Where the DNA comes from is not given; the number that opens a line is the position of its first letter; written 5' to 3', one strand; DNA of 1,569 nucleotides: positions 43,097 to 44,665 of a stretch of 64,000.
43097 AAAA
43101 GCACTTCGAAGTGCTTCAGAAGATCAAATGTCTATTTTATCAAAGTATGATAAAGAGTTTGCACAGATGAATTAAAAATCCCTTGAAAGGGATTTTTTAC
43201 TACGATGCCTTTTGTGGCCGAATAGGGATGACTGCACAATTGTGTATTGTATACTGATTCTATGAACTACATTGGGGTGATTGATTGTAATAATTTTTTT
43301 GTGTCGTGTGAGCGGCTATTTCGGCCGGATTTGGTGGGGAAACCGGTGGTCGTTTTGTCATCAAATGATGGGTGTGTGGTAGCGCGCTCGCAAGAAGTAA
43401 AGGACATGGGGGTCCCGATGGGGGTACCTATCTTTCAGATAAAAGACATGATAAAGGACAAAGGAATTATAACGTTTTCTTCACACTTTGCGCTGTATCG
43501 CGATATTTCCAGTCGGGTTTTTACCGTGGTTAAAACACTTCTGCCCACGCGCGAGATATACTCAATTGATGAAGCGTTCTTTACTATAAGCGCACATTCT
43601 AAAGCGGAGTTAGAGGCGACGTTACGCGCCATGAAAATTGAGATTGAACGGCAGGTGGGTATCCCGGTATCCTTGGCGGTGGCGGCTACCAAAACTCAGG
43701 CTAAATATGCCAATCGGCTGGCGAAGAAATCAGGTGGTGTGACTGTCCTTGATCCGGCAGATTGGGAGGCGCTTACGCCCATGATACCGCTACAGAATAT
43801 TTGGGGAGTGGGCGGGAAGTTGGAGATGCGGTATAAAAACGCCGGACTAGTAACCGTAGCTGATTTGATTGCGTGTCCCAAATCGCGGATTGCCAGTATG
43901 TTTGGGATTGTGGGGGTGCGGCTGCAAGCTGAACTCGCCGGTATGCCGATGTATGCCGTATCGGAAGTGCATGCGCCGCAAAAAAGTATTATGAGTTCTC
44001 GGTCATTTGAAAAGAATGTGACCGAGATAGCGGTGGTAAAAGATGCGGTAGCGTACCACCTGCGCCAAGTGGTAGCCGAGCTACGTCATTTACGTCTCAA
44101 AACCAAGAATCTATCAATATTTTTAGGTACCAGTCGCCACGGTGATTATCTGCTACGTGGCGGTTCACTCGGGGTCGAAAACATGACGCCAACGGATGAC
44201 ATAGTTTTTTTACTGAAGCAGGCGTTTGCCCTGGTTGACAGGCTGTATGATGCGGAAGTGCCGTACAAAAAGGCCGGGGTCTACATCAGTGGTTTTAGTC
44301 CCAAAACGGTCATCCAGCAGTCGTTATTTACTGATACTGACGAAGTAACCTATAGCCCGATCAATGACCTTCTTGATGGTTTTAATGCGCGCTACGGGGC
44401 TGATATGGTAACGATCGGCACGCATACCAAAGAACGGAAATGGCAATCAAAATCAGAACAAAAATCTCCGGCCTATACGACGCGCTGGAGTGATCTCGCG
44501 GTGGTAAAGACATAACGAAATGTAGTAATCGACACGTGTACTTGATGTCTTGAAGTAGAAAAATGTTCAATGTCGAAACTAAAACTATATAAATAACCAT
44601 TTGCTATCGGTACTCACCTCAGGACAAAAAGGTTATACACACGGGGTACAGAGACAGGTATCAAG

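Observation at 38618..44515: Accessory island in which umuD-like and umuC-like genes are separated by an inserted GH18 + zeta-toxin-like module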

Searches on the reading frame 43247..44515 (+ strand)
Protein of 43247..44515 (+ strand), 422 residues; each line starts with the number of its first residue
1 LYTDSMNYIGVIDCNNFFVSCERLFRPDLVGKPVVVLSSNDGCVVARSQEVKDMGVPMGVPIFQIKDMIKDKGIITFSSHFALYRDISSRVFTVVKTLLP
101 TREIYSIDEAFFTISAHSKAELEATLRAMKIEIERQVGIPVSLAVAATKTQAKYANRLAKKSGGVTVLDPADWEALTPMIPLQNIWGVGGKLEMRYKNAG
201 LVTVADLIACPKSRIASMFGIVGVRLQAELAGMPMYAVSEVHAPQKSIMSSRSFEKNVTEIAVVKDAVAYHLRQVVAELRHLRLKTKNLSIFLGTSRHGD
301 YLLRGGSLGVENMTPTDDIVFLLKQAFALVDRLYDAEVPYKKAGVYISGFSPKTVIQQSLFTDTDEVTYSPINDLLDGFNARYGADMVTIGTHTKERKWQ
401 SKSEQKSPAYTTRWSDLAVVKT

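Call 3: search_protein_families(library=pfam, proteins=[window:43247-44515:+], max_evalue=0.01)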
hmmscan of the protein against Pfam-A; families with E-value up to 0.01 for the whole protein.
window:43247-44515:+ (422 aa): 4 families
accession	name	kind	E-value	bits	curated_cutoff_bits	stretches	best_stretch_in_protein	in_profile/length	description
PF00817.25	IMS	-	1.1e-33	116.7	23.2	1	12-156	1-147/148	impB/mucB/samB family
PF13438.11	DUF4113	-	1e-14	54.7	24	1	375-420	6-51/51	Domain of unknown function (DUF4113)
PF11799.13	IMS_C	-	2.3e-14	54.1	20.7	1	246-360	2-109/109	impB/mucB/samB family C-terminal domain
PF11798.14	IMS_HHH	-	0.0081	16.8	24.4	0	178-200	10-31/32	IMS family HHH motif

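Call 4: search_protein_families(library=ncbifam, proteins=[window:43247-44515:+], max_evalue=0.01)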
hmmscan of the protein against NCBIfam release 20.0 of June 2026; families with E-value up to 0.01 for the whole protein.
window:43247-44515:+ (422 aa): 11 families
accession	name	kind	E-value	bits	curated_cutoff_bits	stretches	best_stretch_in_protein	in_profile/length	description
NF002955.0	PRK03609.1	subfamily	1.3e-83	281.3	431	1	11-421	4-422/422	translesion error-prone DNA polymerase V subunit UmuC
NF002882.0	PRK03348.1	equivalog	1.8e-45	155.6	389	1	11-407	9-398/461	DNA polymerase IV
NF002492.0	PRK01810.1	equivalog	1.3e-40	139.5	399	1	7-403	10-404/412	DNA polymerase IV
NF002751.0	PRK02794.1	equivalog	3.2e-38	131.7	371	1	9-397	40-421/425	DNA polymerase IV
NF002848.0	PRK03103.1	subfamily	5.6e-38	130.5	381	1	7-392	4-390/410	DNA polymerase IV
NF003015.0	PRK03858.1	subfamily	9.8e-38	130.2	367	1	9-394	9-386/399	DNA polymerase IV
NF010731.0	PRK14133.1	equivalog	7.6e-34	117.5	362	1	9-360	5-346/352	DNA polymerase IV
NF002883.0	PRK03352.1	equivalog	3e-33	115.5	330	1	7-291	5-289/347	DNA polymerase IV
NF002677.0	PRK02406.1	equivalog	1.2e-32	113.4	256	1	9-284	8-283/357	DNA polymerase IV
NF002292.0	PRK01216.1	equivalog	4.8e-21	75.2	339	1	11-221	5-219/351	DNA polymerase IV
NF005211.0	PRK06687.1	equivalog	0.0036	16.1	703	1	16-154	87-225/419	TRZ/ATZ family protein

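Call 12: find_encoding_contigs(protein=window:43262-44515:+, flank=10000, max_places=10)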
Protein window:43262-44515:+ (417 aa): no gene with exactly this product is on record in the collection.

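Call 24: find_related_loci(query=window:43262-44515:+, collection=genome_contigs, flank=10000)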
Query window:43262-44515:+ (417 aa) in genome_contigs; peptide patterns used: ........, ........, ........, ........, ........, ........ (x = any residue, [..] = any of these).
40 stretches matched a pattern, but none encodes a relative of the query by tblastn (E <= 1e-3).

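Call 25: find_homologous_proteins(query=window:43262-44515:+, max_evalue=1e-30)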
Query window:43262-44515:+ (417 aa): 7897 proteins with E <= 1e-30 among 8000 candidates; the best 120 are listed.
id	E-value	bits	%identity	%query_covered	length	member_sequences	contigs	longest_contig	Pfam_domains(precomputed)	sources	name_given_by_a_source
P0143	4.5e-255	864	92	100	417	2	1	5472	PF11799.14,PF00817.26,PF13438.12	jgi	jgi:DNA polymerase V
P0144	2.9e-246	835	89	100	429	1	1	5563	PF11799.14,PF00817.26,PF13438.12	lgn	-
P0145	3.8e-231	785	83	100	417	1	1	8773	PF11799.14,PF00817.26,PF13438.12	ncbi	-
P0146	7.4e-227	771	82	100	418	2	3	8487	PF11799.14,PF00817.26,PF13438.12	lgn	-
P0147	2.9e-225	765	81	100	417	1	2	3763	PF11799.14,PF00817.26,PF13438.12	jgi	jgi:DNA polymerase V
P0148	9.6e-222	754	81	100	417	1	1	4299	PF11799.14,PF00817.26,PF13438.12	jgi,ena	-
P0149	1.3e-208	711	76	100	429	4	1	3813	PF11799.14,PF00817.26,PF13438.12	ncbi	-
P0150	1.9e-207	707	76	100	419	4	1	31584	PF11799.14,PF00817.26,PF13438.12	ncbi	-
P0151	3.7e-207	706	76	100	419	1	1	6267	PF11799.14,PF00817.26,PF13438.12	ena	-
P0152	3.5e-206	703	76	100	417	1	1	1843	PF11799.14,PF00817.26,PF13438.12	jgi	jgi:DNA polymerase V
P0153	1.7e-205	700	76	100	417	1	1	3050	PF11799.14,PF00817.26,PF13438.12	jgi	jgi:DNA polymerase V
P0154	3.6e-204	696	75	100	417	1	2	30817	PF11799.14,PF00817.26,PF13438.12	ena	-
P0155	1.9e-202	690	74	100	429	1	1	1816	PF11799.14,PF00817.26,PF13438.12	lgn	-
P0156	4.9e-201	686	89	83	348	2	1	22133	PF11799.14,PF00817.26,PF13438.12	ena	-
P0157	7.1e-201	685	73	100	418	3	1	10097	PF11799.14,PF00817.26,PF13438.12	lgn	-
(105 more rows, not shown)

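Call 26: find_encoding_contigs(protein=P0145, flank=10000, max_places=2)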
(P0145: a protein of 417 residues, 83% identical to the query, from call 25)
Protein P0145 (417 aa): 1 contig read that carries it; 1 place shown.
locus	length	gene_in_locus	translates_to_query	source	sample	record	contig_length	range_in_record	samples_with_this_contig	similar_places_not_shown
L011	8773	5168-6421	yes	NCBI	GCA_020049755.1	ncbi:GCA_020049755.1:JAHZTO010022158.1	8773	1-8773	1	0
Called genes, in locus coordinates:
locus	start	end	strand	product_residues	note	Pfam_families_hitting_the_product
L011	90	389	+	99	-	PF01471:PG_binding_1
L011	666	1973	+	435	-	PF00188:CAP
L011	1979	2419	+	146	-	PF00717:Peptidase_S24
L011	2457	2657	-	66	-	-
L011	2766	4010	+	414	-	PF00704:Glyco_hydro_18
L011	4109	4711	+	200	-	PF12686:DUF3800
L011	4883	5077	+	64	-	-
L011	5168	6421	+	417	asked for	PF00817:IMS, PF11799:IMS_C, PF13438:DUF4113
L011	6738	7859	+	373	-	-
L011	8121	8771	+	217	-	?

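Call 27: find_encoding_contigs(protein=P0156, flank=10000, max_places=2)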
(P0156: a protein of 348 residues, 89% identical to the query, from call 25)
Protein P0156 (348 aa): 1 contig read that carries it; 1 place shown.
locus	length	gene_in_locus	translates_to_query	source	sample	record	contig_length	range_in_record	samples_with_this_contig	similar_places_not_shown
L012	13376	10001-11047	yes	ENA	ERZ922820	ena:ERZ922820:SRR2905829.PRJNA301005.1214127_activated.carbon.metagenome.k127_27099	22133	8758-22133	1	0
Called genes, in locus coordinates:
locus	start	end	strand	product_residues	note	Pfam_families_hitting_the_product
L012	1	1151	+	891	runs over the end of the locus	PF13231:PMT_2, PF01270:Glyco_hydro_8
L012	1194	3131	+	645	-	PF01341:Glyco_hydro_6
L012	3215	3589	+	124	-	-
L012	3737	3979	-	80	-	-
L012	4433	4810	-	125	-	-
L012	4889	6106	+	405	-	PF00188:CAP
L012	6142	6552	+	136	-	PF00717:Peptidase_S24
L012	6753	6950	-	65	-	-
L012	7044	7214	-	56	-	-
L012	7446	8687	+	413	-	PF00704:Glyco_hydro_18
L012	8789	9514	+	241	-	PF06414:Zeta_toxin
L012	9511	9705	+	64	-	-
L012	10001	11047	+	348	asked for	PF00817:IMS, PF11799:IMS_C, PF13438:DUF4113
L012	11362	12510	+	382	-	-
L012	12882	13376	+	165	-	?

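Call 28: find_encoding_contigs(protein=P0150, flank=10000, max_places=2)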
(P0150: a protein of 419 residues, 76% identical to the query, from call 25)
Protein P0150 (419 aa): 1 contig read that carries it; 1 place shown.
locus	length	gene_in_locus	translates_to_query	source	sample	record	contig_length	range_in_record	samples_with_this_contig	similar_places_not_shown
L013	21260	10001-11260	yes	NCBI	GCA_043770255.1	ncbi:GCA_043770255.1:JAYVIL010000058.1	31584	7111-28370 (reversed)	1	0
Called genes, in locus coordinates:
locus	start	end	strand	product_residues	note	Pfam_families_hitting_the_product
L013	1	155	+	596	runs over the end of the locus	PF13620:CarboxypepD_reg (faint), PF13715:CarbopepD_reg_2 (faint), PF17802:SpaA (faint), PF17210:SdrD_B, PF01471:PG_binding_1 (faint)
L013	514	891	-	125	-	-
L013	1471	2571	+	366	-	-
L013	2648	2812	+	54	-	-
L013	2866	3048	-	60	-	-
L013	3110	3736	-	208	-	PF08843:AbiEii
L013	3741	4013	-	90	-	PF21956:DUF6922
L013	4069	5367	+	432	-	PF00188:CAP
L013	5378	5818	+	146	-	PF00717:Peptidase_S24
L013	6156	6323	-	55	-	-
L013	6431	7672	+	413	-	PF00704:Glyco_hydro_18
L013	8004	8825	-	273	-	-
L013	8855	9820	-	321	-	-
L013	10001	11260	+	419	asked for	PF00817:IMS, PF11799:IMS_C, PF13438:DUF4113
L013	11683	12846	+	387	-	-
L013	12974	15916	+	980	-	PF01839:FG-GAP, PF05345:He_PIG, PF17963:Big_9, PF05345:He_PIG, PF17963:Big_9, PF05345:He_PIG, PF17963:Big_9, PF05345:He_PIG, +11 more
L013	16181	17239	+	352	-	-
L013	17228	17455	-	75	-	-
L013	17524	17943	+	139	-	-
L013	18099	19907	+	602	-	PF00664:ABC_membrane, PF00005:ABC_tran, PF02463:SMC_N (weak)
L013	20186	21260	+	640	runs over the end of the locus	-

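Call 31: find_related_loci(query=A3, collection=genome_contigs, flank=10000)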
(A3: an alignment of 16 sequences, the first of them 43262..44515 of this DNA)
Query A3 (417 aa) in genome_contigs; peptide patterns used: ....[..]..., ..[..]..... (x = any residue, [..] = any of these).
600 stretches matched a pattern (row limit reached: there are more); 588 encode a relative of the query (tblastn E <= 1e-3); the best 80 are kept; 80 distinct loci.
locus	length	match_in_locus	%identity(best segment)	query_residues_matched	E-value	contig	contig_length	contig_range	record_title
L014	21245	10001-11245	75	3-417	0e+0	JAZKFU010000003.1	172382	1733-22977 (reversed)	MAG: Patescibacteria group bacterium isolate DC_RB_04_SPN110320-bin016 DCRB04SPN_B016_0_000000000003, whole genome shotg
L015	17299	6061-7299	50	2-416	2e-136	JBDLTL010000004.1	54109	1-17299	MAG: Candidatus Parcubacteria bacterium isolate lewisrun_2019_sw_WHONDRS-S19S_0014_A_bin.41 scaffold_0000101, whole geno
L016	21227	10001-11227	50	1-412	2e-128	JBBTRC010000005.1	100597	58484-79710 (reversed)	MAG: Patescibacteria group bacterium isolate H41-bin044_1 H41_bin044_1_000000000005, whole genome shotgun sequence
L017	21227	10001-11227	48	4-415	1e-126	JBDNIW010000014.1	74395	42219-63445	MAG: Candidatus Paceibacterota bacterium isolate metabat2.26_sub.ELB k141_537049, whole genome shotgun sequence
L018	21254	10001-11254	48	1-417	6e-126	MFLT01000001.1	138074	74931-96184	MAG: Candidatus Kaiserbacteria bacterium RIFCSPLOWO2_01_FULL_45_25 rifcsplowo2_01_scaffold_1233, whole genome shotgun se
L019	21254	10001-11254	48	1-416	9e-125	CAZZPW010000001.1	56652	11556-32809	MAG TPA_asm: uncultured Candidatus Saccharibacteria bacterium isolate binchicken_co13_220 genome assembly, contig: NODE_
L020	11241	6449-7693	49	1-415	9e-123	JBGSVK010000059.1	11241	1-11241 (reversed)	MAG: Candidatus Paceibacteria bacterium isolate JTS-AC455 k141_3207429, whole genome shotgun sequence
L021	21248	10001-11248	45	1-417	1e-120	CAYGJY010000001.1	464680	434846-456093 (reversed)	MAG TPA_asm: uncultured Candidatus Saccharibacteria bacterium isolate ERP117304_co1_113 genome assembly, contig: NODE_11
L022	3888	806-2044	42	4-416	2e-103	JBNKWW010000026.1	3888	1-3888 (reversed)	MAG: Minisyncoccia bacterium isolate D2.bin.5.orig k141_481182, whole genome shotgun sequence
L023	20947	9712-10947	48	1-415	1e-116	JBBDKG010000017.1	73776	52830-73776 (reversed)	MAG: Candidatus Paceibacterota bacterium isolate LejiaA_53_16 Lejia_A_640_length_73776_cov_9, whole genome shotgun seque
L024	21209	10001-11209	42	1-415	1e-101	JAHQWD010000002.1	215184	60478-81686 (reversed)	MAG: Candidatus Kaiserbacteria bacterium isolate MAG.121 Posi_121-P60295, whole genome shotgun sequence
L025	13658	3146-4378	41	4-416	2e-99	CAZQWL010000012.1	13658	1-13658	MAG TPA_asm: uncultured Candidatus Saccharibacteria bacterium isolate SRP345593_co1_165 genome assembly, contig: NODE_14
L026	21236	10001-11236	41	4-415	1e-89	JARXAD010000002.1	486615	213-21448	MAG: Vampirovibrionales bacterium isolate B02.bin.2 k141_88989, whole genome shotgun sequence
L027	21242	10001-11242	38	5-416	1e-88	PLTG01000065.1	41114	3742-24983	MAG: Candidatus Dependentiae bacterium isolate bog_1370 73.20120700_S1D.225_contig_105060, whole genome shotgun sequence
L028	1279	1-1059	43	64-417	1e-95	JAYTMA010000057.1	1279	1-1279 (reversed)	MAG: bacterium isolate GFS_3428 GFS_3428_56, whole genome shotgun sequence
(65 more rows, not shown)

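Call 39: search_protein_families(library=padloc, proteins=[L011:4109-4711:+, L013:8004-8825:-, L013:8855-9820:-], max_evalue=0.01)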
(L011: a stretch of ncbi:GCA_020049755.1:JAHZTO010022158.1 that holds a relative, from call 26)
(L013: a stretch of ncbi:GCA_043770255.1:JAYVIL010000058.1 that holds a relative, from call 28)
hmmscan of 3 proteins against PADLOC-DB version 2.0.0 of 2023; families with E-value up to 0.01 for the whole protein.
L011:4109-4711:+ (200 aa): 1 family
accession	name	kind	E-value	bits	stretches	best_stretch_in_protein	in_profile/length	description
PDLC04215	HEC-02B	-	0.00045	18.2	1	2-52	57-107/134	-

L013:8004-8825:- (273 aa): 1 family
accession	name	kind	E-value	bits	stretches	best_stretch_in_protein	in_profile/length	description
PDLC02327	AbiEii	-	0.0091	13.7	0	15-58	4-47/166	AbiEii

L013:8855-9820:- (321 aa): 0 families

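Call 40: search_protein_families(library=pfam, proteins=[L013:8004-8825:-, L013:8855-9820:-, L011:4109-4711:+], max_evalue=1)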
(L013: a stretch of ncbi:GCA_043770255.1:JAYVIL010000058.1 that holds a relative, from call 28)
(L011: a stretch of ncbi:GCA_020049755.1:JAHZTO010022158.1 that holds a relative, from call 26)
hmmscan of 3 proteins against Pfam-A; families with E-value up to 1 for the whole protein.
L013:8004-8825:- (273 aa): 2 families
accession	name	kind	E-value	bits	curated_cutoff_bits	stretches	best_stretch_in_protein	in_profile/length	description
PF17476.7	Binary_toxB_3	-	0.039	14.6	28.4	1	128-175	11-58/102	Clostridial binary toxin B/anthrax toxin PA domain 3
PF10796.14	Anti-adapt_IraP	-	0.15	13.2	23.2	1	137-176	20-59/86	Sigma-S stabilisation anti-adaptor protein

L013:8855-9820:- (321 aa): 2 families
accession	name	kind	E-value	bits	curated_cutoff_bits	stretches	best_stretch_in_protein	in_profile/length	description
PF00535.33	Glycos_transf_2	-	0.026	14.9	23.3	1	98-190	80-167/168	Glycosyl transferase family 2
PF04490.17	Pox_T4_C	-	0.034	14.8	25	1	101-195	44-133/146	Poxvirus T4 protein, C terminus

L011:4109-4711:+ (200 aa): 1 family
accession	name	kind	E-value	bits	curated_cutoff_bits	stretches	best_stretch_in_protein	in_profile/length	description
PF12686.12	DUF3800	-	2.4e-13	51.5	21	1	4-172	4-148/149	Protein of unknown function (DUF3800)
